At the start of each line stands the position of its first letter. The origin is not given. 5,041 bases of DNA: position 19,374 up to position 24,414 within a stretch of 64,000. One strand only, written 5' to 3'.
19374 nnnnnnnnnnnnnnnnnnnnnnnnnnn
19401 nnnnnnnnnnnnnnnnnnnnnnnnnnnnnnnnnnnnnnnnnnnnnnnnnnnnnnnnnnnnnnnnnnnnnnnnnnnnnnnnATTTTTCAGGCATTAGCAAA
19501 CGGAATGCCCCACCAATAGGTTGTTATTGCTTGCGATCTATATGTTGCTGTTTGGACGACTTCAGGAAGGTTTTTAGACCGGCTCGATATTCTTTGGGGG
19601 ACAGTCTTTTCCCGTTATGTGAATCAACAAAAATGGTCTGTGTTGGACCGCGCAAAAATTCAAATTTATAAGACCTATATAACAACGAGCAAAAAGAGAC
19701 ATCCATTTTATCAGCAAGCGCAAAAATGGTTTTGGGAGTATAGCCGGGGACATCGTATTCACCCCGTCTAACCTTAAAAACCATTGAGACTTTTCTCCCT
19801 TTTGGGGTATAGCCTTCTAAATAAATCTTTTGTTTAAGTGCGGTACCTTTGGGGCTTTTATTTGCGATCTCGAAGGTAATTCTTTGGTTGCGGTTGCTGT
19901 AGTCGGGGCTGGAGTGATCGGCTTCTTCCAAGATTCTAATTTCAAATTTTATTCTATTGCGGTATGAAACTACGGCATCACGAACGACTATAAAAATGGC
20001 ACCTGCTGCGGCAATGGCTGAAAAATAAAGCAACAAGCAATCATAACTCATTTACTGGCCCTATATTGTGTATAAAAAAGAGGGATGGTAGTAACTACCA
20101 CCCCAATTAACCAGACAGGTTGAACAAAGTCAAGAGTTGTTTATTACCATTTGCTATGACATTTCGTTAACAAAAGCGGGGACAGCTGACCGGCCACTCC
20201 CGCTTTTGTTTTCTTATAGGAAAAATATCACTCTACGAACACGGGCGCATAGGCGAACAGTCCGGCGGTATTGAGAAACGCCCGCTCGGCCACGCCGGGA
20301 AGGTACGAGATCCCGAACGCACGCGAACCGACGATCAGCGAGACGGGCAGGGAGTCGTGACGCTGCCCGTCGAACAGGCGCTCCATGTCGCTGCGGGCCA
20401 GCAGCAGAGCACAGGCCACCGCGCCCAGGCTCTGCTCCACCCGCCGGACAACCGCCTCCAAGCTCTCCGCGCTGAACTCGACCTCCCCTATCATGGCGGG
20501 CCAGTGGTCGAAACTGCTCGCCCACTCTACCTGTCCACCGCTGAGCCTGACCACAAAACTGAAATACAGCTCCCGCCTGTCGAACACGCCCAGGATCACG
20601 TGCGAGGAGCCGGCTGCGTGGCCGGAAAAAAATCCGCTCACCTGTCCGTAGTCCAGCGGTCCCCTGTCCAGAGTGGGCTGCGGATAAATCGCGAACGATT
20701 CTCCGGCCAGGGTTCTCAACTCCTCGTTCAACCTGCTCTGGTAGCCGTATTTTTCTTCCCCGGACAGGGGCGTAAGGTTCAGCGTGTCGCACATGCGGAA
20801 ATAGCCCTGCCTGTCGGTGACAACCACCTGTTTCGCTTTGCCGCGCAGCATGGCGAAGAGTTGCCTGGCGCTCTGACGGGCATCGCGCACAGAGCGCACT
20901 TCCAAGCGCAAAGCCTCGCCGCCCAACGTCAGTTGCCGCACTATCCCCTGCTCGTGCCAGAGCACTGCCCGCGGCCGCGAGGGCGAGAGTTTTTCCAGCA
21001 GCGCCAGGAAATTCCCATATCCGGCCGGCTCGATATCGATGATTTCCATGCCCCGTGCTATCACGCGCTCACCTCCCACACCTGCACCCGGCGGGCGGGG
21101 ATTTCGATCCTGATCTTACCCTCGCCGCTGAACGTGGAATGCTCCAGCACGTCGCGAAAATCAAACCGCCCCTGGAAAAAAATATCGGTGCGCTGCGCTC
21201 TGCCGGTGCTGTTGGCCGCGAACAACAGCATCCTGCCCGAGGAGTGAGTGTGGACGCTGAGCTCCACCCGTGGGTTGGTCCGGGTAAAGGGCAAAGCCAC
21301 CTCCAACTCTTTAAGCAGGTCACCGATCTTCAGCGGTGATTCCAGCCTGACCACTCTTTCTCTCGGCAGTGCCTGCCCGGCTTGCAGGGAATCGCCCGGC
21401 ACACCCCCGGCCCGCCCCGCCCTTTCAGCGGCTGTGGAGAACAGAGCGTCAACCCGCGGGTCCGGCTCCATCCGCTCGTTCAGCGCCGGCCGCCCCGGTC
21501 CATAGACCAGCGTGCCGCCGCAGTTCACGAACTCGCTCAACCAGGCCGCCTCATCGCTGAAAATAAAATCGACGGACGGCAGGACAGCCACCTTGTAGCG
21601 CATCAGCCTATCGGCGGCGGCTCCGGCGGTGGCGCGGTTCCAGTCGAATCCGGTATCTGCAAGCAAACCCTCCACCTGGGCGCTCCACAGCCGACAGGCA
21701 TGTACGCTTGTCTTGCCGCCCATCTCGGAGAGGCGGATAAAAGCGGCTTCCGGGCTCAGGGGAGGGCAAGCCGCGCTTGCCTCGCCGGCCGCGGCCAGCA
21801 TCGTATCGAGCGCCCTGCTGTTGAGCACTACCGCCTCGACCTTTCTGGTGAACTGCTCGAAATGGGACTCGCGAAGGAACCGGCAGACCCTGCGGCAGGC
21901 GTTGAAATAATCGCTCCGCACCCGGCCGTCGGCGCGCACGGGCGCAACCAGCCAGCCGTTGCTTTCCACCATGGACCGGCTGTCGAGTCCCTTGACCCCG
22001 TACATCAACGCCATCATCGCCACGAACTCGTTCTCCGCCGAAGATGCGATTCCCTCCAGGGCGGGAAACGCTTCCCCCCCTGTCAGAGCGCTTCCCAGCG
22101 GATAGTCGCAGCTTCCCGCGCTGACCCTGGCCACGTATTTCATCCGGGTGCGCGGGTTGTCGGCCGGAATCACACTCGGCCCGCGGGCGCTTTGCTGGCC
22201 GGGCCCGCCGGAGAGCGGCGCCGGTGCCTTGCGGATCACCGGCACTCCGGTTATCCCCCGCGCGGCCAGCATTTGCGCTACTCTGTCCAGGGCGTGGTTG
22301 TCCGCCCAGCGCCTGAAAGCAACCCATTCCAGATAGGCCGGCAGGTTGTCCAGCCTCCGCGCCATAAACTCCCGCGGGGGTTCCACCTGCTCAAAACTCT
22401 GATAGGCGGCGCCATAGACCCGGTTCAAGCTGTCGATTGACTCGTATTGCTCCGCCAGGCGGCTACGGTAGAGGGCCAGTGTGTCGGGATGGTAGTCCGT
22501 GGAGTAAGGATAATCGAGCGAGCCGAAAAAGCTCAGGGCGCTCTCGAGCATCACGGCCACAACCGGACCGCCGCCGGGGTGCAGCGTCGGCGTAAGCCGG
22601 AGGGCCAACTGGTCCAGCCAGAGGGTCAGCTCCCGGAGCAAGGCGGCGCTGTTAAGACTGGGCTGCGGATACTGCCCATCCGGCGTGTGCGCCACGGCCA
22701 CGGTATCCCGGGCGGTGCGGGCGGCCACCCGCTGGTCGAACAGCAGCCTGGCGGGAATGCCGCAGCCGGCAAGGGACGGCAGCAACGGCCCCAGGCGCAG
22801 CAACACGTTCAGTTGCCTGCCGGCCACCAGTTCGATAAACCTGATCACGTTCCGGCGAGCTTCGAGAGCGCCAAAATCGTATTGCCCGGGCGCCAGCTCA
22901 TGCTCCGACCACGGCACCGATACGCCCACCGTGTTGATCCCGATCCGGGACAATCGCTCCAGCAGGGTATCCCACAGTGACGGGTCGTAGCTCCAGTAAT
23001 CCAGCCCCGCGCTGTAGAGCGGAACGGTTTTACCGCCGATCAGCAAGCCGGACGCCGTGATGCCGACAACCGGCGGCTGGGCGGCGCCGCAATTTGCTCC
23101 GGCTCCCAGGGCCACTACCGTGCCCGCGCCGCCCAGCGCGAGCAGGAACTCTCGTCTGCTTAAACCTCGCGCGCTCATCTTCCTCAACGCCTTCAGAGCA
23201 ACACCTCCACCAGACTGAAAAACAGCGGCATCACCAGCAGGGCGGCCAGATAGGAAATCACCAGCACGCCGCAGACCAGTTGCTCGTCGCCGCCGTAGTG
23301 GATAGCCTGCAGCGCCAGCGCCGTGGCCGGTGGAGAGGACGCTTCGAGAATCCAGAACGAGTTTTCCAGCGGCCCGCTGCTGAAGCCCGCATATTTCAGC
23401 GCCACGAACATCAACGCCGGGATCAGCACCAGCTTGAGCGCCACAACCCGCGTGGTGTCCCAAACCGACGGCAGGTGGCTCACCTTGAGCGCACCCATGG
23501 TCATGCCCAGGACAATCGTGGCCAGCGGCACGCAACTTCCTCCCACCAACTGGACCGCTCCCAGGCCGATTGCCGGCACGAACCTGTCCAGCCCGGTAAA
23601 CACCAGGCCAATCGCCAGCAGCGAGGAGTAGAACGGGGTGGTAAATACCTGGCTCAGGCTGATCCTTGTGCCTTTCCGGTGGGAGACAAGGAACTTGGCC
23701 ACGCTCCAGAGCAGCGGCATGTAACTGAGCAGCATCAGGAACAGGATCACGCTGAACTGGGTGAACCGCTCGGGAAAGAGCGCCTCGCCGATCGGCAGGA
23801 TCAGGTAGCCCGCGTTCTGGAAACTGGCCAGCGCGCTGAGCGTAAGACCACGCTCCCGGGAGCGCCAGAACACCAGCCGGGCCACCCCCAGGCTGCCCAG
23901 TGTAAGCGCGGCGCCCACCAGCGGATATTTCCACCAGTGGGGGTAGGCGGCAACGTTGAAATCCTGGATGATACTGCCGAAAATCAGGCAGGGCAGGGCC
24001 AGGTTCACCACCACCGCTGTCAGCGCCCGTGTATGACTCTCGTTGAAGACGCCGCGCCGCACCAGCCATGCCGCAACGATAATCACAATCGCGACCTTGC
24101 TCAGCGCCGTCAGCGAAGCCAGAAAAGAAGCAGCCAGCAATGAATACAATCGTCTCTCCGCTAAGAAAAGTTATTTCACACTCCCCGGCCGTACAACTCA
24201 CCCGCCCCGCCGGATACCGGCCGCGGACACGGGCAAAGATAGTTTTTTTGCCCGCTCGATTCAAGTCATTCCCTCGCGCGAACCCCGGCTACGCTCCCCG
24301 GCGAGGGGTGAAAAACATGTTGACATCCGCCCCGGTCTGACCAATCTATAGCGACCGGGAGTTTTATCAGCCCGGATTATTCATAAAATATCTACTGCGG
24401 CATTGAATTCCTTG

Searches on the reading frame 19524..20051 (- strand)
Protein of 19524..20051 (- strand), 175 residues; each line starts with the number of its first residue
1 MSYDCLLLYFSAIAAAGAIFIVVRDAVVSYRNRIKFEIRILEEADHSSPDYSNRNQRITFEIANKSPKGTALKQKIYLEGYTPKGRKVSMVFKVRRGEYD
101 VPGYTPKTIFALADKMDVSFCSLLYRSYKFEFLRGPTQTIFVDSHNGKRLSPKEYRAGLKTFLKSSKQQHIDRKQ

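Call 38: search_protein_families(library=pfam, max_evalue=0.0001, proteins=[window:19524-20051:-])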
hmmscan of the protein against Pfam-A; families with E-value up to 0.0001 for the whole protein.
window:19524-20051:- (175 aa): 0 families

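Call 40: search_protein_families(library=pfam, max_evalue=1, proteins=[window:19524-20051:-])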
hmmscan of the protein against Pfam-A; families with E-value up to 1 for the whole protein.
window:19524-20051:- (175 aa): 1 family
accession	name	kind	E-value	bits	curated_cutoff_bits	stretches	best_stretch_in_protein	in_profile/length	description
PF21355.3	TRAF-mep_MATH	-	0.092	13.5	27.4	1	66-100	12-48/125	TRAF/meprin, MATH domain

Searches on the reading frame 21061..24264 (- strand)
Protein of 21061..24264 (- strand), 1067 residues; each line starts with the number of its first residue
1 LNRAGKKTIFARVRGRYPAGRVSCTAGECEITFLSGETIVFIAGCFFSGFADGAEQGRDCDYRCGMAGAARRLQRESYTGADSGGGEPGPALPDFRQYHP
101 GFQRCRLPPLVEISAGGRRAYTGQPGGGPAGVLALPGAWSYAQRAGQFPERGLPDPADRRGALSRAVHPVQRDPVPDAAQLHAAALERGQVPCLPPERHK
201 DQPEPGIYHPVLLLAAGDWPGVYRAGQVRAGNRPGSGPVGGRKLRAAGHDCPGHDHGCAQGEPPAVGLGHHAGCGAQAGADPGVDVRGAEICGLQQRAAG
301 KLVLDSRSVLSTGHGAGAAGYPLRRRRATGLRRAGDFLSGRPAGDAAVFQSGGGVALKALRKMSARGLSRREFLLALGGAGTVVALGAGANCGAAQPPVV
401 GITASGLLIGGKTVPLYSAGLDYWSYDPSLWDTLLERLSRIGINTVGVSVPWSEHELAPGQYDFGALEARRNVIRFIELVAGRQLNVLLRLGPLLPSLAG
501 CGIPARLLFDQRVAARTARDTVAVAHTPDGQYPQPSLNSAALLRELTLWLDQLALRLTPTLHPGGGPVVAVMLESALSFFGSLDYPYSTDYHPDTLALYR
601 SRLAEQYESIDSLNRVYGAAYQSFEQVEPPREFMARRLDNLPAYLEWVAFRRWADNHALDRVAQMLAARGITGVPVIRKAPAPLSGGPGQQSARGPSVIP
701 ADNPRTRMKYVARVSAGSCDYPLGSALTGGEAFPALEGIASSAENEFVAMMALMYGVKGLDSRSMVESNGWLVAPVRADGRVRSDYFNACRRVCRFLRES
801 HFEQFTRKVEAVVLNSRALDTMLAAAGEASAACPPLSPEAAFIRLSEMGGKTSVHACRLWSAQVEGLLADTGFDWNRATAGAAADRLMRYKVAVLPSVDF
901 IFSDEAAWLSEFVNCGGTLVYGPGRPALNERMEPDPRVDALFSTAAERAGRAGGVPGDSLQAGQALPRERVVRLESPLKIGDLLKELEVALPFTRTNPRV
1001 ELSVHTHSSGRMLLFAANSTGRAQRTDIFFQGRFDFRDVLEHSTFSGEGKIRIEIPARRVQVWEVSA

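Call 38: search_protein_families(library=pfam, max_evalue=0.0001, proteins=[window:21061-24264:-])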
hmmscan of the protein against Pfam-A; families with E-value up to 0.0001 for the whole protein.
window:21061-24264:- (1067 aa): 2 families
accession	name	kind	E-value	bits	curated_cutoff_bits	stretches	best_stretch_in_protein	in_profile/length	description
PF01301.25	Glyco_hydro_35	-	4.5e-18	66.4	27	1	407-519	2-112/319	Glycosyl hydrolases family 35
PF02449.21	Glyco_hydro_42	-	8.8e-09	35.6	21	1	588-666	143-224/376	Beta-galactosidase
